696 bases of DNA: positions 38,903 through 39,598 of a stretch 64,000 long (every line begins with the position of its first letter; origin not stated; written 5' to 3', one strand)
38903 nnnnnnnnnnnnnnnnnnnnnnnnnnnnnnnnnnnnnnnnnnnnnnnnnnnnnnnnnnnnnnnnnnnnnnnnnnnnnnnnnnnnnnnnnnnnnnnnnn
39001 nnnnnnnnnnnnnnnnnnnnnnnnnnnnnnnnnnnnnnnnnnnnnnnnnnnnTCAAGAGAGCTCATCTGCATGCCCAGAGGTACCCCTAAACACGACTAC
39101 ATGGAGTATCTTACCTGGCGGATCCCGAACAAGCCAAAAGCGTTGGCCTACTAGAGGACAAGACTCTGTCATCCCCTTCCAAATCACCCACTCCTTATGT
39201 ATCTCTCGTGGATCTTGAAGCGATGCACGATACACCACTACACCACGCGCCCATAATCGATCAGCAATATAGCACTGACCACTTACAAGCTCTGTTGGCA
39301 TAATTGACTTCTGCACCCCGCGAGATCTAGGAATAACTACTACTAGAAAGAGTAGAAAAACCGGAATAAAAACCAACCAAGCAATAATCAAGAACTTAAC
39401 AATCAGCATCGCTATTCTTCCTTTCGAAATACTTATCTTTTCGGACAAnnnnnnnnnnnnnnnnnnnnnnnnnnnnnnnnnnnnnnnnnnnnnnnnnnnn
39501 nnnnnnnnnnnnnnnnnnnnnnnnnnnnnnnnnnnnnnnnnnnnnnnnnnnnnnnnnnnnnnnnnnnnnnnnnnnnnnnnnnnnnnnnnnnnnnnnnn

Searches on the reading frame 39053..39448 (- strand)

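Call 3: search_protein_families(library=pfam, proteins=[window:39053-39448:-], max_evalue=10)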
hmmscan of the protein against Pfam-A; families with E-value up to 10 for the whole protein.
window:39053-39448:- (131 aa): 1 family
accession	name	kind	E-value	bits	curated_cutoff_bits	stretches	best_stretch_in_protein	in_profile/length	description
PF06749.17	DUF1218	-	0.12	13.3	25.3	1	12-62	31-78/95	Protein of unknown function (DUF1218)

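Call 6: search_protein_families(library=ncbifam, proteins=[window:39053-39448:-], max_evalue=10)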
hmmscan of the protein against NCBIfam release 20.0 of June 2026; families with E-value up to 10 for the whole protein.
window:39053-39448:- (131 aa): 1 family
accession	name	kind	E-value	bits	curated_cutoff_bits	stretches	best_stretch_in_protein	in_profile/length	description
NF007664.1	PRK10337.1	equivalog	0.34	9.5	475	1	12-42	148-178/442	quorum sensing histidine kinase QseC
